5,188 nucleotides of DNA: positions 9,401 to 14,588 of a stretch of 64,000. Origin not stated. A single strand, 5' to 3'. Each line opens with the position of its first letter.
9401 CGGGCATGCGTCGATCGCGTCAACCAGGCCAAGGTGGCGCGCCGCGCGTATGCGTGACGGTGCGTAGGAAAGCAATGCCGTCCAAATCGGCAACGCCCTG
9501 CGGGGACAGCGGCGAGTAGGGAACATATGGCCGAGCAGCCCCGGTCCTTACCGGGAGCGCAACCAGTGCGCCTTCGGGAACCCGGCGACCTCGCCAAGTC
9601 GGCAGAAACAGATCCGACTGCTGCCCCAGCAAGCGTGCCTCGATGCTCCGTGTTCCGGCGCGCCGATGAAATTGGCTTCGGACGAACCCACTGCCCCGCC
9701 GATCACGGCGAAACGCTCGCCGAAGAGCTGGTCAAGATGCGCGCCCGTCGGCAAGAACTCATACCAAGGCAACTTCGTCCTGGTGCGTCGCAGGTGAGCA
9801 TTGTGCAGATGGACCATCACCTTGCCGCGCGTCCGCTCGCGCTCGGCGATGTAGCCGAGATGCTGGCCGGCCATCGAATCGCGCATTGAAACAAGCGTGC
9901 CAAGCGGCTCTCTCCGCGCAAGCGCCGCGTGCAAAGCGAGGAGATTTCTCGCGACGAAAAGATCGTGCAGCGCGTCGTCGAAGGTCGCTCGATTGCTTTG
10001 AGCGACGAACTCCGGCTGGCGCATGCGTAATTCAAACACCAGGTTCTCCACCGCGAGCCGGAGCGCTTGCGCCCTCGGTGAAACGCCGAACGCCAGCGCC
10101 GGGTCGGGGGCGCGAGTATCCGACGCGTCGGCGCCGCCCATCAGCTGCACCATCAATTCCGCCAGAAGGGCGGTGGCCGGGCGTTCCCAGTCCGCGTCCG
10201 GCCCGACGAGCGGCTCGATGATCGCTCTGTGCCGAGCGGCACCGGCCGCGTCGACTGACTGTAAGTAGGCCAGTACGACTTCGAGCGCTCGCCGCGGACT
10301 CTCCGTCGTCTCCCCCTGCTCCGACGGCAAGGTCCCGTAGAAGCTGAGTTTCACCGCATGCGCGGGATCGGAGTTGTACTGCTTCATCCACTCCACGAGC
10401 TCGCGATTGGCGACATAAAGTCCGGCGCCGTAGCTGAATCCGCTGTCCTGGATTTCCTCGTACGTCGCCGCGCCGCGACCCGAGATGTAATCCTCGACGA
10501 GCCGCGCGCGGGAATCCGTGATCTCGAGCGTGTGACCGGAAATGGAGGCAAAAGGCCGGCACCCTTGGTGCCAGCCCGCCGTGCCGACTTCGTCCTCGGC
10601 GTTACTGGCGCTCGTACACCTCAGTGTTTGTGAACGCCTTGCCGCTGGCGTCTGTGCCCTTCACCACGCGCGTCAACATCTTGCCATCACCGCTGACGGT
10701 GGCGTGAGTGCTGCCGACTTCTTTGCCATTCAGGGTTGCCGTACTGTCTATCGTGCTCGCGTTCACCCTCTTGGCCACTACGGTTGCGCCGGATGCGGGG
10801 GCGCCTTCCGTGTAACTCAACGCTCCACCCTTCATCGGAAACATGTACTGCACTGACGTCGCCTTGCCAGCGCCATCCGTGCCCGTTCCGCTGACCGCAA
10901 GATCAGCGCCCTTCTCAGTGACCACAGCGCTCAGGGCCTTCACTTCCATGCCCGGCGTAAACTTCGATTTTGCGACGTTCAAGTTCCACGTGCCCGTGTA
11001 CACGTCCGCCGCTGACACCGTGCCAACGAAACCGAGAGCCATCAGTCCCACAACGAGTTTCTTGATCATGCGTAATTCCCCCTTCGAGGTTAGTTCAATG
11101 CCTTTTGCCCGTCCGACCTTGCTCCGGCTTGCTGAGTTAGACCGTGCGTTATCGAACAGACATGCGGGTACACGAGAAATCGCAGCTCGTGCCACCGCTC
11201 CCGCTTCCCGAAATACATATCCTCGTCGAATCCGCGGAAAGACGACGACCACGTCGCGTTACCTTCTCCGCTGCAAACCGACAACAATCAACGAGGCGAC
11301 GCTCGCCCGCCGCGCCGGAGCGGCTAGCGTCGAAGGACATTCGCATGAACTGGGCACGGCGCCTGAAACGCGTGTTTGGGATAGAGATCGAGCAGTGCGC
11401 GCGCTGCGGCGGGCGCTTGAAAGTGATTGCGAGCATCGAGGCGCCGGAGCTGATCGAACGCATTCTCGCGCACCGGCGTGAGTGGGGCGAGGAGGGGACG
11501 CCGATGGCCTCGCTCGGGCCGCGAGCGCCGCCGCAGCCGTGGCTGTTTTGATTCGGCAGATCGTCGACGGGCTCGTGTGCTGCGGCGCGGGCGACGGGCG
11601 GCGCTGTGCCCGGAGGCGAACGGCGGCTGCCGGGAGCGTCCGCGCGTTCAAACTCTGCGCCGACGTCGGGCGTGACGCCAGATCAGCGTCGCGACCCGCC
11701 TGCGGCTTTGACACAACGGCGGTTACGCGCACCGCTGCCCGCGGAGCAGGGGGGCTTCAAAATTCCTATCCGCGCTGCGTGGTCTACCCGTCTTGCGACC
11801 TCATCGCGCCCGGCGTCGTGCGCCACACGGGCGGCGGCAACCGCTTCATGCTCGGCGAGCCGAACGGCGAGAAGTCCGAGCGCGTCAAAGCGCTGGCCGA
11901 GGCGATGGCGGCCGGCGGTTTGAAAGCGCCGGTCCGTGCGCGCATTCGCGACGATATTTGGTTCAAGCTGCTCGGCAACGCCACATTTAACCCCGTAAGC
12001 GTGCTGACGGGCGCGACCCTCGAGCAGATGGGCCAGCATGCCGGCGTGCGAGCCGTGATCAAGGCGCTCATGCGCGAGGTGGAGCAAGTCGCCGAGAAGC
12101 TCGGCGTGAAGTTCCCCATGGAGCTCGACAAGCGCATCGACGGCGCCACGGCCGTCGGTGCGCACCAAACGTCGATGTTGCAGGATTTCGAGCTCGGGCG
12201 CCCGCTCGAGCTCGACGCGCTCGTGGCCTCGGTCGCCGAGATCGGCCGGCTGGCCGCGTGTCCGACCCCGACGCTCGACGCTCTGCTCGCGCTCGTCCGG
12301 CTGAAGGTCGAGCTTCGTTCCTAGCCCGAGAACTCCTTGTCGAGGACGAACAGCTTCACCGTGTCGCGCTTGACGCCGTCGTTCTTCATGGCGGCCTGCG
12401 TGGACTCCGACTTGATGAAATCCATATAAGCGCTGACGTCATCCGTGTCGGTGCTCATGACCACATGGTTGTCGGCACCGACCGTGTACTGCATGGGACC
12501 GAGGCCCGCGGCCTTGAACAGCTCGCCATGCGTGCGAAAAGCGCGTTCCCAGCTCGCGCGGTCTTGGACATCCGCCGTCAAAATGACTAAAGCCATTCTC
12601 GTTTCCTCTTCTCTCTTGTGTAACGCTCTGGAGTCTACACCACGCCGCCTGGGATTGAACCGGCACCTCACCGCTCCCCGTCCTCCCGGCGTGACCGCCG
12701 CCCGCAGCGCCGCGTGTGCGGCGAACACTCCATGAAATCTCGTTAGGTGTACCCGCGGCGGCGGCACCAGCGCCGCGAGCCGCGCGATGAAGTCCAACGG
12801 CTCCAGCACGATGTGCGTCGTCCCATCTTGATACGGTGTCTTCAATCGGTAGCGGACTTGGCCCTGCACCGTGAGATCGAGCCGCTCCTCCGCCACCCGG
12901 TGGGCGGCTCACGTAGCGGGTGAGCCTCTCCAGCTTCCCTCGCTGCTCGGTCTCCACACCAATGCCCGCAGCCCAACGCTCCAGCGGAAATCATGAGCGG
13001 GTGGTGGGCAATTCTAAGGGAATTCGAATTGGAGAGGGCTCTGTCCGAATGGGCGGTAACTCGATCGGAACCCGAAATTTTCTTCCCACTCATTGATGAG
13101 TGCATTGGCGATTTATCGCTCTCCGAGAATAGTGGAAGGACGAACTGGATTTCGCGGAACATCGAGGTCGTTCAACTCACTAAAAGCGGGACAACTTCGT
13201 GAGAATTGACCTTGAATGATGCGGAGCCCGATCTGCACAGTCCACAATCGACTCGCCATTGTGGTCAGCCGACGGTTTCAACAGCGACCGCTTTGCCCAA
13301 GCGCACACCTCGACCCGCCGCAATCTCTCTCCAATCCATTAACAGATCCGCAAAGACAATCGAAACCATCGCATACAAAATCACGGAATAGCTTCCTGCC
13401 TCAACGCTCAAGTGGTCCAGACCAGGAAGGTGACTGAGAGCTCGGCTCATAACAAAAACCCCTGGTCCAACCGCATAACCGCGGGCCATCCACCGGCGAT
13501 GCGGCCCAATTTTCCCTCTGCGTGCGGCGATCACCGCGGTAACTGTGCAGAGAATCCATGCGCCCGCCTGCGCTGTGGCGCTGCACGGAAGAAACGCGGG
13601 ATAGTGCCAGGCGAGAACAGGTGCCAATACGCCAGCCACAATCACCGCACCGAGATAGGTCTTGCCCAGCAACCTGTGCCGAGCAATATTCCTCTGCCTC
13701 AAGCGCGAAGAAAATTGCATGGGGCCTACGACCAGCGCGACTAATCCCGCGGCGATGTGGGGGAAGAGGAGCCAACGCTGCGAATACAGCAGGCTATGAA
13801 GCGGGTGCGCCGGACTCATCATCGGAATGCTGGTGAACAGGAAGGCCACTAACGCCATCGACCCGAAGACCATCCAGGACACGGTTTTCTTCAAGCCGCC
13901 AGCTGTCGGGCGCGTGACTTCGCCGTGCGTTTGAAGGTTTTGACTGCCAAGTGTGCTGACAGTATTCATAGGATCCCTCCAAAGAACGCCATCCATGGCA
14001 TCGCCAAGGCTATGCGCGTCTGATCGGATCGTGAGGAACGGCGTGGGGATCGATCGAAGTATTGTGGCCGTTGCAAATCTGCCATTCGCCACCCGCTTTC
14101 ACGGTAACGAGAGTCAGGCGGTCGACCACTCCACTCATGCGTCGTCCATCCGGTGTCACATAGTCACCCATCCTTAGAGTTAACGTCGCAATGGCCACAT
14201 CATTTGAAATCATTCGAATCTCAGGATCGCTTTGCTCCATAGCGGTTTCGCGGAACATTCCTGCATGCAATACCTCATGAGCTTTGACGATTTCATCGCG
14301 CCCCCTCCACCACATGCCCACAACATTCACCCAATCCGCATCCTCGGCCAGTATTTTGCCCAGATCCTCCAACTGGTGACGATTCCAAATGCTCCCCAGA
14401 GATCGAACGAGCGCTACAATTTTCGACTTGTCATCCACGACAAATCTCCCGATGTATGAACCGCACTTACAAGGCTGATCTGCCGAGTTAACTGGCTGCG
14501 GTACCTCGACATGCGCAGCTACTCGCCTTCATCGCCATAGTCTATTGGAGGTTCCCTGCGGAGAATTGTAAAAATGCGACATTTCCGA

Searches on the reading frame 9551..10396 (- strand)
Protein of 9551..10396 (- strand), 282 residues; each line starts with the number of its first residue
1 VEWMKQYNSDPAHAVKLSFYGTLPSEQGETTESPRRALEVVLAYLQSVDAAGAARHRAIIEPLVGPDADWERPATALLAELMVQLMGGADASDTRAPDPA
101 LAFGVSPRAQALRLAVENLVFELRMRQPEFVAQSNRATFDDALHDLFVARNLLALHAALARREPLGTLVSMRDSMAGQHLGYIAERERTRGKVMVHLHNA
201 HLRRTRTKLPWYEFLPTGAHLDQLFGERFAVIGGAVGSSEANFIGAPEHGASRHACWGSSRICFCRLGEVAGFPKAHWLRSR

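Call 49: search_protein_families(library=pfam, proteins=[window:9551-10396:-], max_evalue=0.001)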
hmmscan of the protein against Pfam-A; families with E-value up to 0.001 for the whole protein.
window:9551-10396:- (282 aa): 1 family
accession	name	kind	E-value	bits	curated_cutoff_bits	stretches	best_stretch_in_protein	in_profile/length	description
PF05139.19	Erythro_esteras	-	7.8e-19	69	26.4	1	1-240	57-268/358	Erythromycin esterase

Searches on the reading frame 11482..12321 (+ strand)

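Call 49: search_protein_families(library=pfam, proteins=[window:11482-12321:+], max_evalue=0.001)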
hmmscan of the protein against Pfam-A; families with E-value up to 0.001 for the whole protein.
window:11482-12321:+ (280 aa): 1 family
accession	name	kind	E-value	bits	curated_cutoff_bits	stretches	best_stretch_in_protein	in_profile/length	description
PF08546.17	ApbA_C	-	1.1e-30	107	22.7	1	155-275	2-124/125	Ketopantoate reductase PanE/ApbA C terminal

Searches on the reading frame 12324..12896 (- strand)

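Call 49: search_protein_families(library=pfam, proteins=[window:12324-12896:-], max_evalue=0.001)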
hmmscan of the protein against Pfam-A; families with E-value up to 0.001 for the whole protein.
window:12324-12896:- (191 aa): 1 family
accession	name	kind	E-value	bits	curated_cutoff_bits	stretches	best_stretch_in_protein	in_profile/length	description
PF04986.18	Y2_Tnp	-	6e-13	49.6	20.9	1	2-61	120-179/183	Putative transposase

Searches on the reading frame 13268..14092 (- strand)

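Call 49: search_protein_families(library=pfam, proteins=[window:13268-14092:-], max_evalue=0.001)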
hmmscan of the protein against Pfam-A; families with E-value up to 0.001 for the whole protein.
window:13268-14092:- (275 aa): 1 family
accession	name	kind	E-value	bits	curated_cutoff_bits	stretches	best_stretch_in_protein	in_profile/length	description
PF10067.14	DUF2306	-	3.7e-19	69.8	31.6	1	111-246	3-141/147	Predicted membrane protein (DUF2306)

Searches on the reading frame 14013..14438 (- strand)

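Call 49: search_protein_families(library=pfam, proteins=[window:14013-14438:-], max_evalue=0.001)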
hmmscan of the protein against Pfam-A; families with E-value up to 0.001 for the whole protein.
window:14013-14438:- (142 aa): 4 families
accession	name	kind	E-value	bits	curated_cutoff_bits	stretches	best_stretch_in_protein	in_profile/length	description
PF14534.12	DUF4440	-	9e-10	39.4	25.2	1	7-121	1-107/107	Domain of unknown function (DUF4440)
PF12680.13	SnoaL_2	-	1.2e-06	29.5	27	1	17-106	7-87/102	SnoaL-like domain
PF13474.12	SnoaL_3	-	5e-06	27.3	22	1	15-125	9-115/121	SnoaL-like domain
PF13577.12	SnoaL_4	-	0.0003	21.2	24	1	2-122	4-123/126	SnoaL-like domain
